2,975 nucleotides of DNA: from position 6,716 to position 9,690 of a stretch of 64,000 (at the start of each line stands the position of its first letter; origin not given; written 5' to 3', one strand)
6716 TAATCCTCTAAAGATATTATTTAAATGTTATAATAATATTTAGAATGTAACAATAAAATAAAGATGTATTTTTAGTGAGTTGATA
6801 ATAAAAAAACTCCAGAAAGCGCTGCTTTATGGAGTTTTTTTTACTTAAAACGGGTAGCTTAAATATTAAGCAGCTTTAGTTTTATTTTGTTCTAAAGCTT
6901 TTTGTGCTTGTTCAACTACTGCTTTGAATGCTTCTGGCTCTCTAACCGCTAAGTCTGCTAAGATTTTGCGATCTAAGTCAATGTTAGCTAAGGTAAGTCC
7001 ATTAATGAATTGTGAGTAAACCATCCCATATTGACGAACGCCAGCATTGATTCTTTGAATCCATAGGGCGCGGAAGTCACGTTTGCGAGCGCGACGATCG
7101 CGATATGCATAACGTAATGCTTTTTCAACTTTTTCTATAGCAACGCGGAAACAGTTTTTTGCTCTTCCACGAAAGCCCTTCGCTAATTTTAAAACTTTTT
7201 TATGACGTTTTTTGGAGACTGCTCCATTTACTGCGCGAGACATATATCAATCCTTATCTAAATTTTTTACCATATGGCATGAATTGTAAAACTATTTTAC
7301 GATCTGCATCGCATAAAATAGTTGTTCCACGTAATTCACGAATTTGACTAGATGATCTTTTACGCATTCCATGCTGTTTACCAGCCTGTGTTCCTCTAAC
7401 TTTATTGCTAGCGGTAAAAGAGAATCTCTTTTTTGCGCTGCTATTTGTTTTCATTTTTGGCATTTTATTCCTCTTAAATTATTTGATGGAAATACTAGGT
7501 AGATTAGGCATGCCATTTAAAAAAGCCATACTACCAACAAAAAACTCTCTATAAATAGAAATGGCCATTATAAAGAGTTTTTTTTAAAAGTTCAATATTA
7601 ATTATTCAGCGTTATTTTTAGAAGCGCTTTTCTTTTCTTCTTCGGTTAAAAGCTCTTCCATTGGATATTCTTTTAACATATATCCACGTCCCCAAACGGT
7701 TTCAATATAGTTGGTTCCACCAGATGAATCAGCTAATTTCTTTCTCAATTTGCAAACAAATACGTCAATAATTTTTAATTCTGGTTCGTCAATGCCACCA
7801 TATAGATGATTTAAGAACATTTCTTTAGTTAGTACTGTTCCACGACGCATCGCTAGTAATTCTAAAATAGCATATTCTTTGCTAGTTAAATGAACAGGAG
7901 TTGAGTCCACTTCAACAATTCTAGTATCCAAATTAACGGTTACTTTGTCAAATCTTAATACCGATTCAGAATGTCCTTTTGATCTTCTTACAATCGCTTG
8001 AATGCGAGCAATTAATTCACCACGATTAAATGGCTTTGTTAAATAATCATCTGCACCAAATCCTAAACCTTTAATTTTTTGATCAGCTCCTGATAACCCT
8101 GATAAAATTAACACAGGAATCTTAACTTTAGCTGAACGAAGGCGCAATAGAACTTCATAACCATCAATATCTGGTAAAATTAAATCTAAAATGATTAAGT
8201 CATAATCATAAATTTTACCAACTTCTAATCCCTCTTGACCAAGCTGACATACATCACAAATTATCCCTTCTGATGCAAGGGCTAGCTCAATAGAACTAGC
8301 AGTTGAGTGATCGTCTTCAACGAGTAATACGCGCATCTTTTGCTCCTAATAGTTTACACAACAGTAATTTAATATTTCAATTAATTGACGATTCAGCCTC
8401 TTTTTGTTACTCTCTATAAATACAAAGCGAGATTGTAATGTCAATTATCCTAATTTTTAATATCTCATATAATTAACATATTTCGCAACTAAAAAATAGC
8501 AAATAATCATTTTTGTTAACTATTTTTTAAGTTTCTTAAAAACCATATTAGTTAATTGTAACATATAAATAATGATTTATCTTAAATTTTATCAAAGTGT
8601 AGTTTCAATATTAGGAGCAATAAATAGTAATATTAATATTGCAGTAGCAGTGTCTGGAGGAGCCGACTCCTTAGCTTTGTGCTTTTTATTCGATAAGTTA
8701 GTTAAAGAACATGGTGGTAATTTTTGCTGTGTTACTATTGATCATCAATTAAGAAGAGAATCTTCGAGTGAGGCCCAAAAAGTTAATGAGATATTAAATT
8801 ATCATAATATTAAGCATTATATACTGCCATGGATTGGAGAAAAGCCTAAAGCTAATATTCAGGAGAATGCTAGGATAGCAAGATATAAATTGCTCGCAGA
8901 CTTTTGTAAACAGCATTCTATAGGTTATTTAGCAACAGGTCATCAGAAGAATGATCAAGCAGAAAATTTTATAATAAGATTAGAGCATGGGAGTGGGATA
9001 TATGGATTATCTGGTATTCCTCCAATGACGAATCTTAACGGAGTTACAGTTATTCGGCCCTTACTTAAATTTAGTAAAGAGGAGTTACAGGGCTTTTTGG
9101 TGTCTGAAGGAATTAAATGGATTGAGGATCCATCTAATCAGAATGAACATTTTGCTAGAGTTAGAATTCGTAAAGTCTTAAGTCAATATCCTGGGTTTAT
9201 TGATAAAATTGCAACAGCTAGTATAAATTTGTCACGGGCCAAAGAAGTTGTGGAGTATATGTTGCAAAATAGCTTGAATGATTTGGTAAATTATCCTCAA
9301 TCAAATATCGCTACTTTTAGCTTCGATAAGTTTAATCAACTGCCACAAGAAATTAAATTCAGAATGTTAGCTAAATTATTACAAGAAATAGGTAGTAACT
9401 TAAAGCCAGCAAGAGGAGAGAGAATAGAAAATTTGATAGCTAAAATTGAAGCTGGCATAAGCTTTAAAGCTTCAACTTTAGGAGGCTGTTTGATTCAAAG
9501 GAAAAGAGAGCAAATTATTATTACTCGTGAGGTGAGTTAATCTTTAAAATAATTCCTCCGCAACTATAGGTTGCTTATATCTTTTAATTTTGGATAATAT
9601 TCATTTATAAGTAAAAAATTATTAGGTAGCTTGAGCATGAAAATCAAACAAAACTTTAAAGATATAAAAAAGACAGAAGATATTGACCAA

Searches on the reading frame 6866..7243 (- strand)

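Call 16: search_protein_families(library=pfam, proteins=[window:6866-7243:-], max_evalue=0.0001)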
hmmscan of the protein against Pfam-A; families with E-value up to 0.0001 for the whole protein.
window:6866-7243:- (125 aa): 1 family
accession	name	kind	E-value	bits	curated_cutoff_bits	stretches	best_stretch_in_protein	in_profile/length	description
PF00453.23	Ribosomal_L20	-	6.7e-47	158.5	30.8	1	3-108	1-106/107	Ribosomal protein L20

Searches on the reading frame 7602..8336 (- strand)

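Call 16: search_protein_families(library=pfam, proteins=[window:7602-8336:-], max_evalue=0.0001)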
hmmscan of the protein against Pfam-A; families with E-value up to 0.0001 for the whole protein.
window:7602-8336:- (244 aa): 2 families
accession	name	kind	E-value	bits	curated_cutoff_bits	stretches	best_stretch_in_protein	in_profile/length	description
PF00072.30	Response_reg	-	8.9e-25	87.5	30.2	1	3-113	1-111/111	Response regulator receiver domain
PF00486.34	Trans_reg_C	-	5.5e-22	78.1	26.2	1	146-221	2-77/77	Transcriptional regulatory protein, C terminal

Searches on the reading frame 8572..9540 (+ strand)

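Call 16: search_protein_families(library=pfam, proteins=[window:8572-9540:+], max_evalue=0.0001)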
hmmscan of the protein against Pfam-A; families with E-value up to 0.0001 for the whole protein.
window:8572-9540:+ (322 aa): 1 family
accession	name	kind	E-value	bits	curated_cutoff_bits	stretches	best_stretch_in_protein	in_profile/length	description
PF01171.26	ATP_bind_3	-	3e-52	177.4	27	1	23-201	2-181/182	PP-loop family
